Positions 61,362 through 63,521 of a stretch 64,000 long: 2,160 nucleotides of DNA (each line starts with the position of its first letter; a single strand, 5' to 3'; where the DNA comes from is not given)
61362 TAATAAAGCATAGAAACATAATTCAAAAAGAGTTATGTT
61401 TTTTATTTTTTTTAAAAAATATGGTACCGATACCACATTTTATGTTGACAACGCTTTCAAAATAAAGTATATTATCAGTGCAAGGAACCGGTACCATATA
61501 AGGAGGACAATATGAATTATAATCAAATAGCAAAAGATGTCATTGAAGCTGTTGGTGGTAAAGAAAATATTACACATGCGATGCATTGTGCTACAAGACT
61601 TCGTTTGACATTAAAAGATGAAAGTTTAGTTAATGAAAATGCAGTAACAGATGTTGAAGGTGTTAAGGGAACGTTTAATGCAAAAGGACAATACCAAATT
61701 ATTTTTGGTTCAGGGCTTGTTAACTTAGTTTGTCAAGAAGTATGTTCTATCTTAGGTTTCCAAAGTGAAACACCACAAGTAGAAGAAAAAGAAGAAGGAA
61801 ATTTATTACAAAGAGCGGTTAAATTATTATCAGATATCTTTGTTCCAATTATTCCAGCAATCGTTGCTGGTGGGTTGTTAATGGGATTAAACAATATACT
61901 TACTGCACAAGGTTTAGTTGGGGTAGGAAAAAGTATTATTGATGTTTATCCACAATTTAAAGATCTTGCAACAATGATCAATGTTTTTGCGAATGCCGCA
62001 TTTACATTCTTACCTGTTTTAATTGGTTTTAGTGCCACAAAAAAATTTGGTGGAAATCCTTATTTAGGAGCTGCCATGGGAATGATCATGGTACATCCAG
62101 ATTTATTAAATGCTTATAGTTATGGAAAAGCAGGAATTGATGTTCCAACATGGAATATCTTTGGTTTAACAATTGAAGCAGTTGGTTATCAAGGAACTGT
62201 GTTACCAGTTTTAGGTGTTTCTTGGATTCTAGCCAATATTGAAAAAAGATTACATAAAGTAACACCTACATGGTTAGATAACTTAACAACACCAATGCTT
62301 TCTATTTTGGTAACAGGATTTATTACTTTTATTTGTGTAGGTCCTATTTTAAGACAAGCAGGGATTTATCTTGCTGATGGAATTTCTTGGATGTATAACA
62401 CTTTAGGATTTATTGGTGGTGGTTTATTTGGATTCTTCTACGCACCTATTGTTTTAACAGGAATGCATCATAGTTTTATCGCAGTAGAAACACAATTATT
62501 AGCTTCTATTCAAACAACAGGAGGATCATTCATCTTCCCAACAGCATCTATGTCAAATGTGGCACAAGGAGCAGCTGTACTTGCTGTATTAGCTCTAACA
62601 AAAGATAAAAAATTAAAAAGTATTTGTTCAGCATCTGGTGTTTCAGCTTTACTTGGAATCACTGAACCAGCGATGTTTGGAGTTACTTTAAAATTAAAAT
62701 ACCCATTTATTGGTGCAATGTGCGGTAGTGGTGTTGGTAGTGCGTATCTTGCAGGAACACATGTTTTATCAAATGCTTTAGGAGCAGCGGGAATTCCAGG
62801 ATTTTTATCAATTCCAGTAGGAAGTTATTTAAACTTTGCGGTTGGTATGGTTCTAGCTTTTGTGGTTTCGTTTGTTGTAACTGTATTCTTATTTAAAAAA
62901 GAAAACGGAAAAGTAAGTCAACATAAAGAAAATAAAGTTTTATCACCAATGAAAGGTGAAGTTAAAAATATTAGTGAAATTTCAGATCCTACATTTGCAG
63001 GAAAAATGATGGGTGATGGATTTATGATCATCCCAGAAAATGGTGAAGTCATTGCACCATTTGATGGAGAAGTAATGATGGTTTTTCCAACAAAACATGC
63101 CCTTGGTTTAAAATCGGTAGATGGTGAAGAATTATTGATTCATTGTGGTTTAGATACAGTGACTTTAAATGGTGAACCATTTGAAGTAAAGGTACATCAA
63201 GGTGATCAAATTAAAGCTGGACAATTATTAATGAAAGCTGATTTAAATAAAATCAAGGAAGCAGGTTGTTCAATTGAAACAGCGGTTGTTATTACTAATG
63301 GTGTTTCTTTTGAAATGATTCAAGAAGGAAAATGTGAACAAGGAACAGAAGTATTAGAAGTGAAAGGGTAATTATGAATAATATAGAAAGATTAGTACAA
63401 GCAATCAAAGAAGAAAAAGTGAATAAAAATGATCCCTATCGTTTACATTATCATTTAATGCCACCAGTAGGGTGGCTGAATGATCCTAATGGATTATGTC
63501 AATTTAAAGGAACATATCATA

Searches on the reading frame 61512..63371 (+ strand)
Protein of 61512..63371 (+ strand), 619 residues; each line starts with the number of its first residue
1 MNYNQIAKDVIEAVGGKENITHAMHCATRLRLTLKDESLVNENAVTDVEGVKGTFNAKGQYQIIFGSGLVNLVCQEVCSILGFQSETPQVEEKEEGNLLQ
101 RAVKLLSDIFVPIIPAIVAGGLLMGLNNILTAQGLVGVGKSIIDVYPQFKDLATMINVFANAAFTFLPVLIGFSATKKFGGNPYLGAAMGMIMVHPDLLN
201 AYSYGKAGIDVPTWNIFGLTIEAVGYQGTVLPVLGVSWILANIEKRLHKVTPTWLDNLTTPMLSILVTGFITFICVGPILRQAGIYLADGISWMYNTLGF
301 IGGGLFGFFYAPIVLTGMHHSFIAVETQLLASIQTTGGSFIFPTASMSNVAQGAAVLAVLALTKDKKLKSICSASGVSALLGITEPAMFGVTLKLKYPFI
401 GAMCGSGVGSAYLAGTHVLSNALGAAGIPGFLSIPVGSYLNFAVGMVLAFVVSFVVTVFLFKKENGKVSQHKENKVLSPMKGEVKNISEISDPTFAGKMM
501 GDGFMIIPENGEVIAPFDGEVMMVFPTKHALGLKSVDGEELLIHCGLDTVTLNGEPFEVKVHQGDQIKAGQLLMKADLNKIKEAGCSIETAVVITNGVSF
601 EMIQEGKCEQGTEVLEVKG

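Call 50: search_protein_families(library=pfam, proteins=[window:61512-63371:+], max_evalue=0.000001)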
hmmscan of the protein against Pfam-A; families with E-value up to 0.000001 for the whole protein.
window:61512-63371:+ (619 aa): 3 families
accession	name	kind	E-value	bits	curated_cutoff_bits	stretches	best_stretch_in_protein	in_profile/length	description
PF02378.23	PTS_EIIC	-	1.6e-58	198.7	30.7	1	107-404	1-317/319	Phosphotransferase system, EIIC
PF00358.26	PTS_EIIA_1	-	5.2e-50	168.8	27.2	1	475-597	2-124/127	phosphoenolpyruvate-dependent sugar phosphotransferase system, EIIA 1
PF00367.25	PTS_EIIB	-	8.5e-17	60.7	27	1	8-41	1-34/34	phosphotransferase system, EIIB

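Call 65: search_protein_families(library=ncbifam, proteins=[window:61512-63371:+], max_evalue=1e-10)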
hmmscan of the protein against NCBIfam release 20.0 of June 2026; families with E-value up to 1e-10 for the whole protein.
window:61512-63371:+ (619 aa): 14 families
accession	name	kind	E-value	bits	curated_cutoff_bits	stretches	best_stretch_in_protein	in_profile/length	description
TIGR01996.1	PTS-II-BC-sucr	equivalog_domain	2.9e-181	603.1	559.3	1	2-459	1-460/461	sucrose-specific PTS transporter subunit IIBC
TIGR01995.1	PTS-II-ABC-beta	subfamily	4.7e-162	540.6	614.7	1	3-605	1-602/618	beta-glucoside-specific PTS transporter subunit IIABC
TIGR01992.1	PTS-IIBC-Tre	equivalog_domain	1.2e-147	492.6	591.95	1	5-460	2-461/463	PTS system trehalose-specific EIIBC component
NF007335.0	PRK09824.1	equivalog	3.4e-119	399.2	894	1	1-605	1-610/627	PTS beta-glucoside transporter subunit IIABC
NF008236.0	PRK11007.1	equivalog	6e-104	348.2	409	1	8-467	11-467/473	PTS trehalose transporter subunit IIBC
TIGR00852.1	pts-Glc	subfamily_domain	1.1e-81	274.4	291.1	1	161-447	2-289/290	maltose/glucose-specific PTS transporter subunit IIC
NF007311.0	PRK09796.1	equivalog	3.2e-66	223.8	722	1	2-462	4-456/485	PTS cellobiose/arbutin/salicin transporter subunit IIBC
NF007152.0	PRK09586.1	equivalog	2e-54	185.6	516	1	5-463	8-472/477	PTS N-acetylmuramic acid transporter subunit IIBC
TIGR00830.1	PTBA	subfamily_domain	1.8e-40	137.7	97.5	1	476-596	1-121/121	glucose PTS transporter subunit IIA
NF006962.0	PRK09439.1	equivalog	1.2e-30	106.5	212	1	465-608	12-157/169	PTS glucose transporter subunit IIA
NF007608.0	PRK10255.1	equivalog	4.2e-27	94.9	1010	1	472-601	497-626/648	PTS N-acetyl glucosamine transporter subunit IIABC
NF011497.0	PRK14905.1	equivalog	3.8e-19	69.2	485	1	3-81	275-353/357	triosephosphate isomerase/PTS system glucose/sucrose-specific transporter subunit IIB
TIGR00826.1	EIIB_glc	domain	2.9e-16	59.6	45.75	0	7-45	30-68/88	glucose PTS transporter subunit EIIB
TIGR01998.1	PTS-II-BC-nag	equivalog_domain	2.8e-11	42.8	553.2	1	5-75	403-472/475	N-acetylglucosamine-specific PTS transporter subunit IIBC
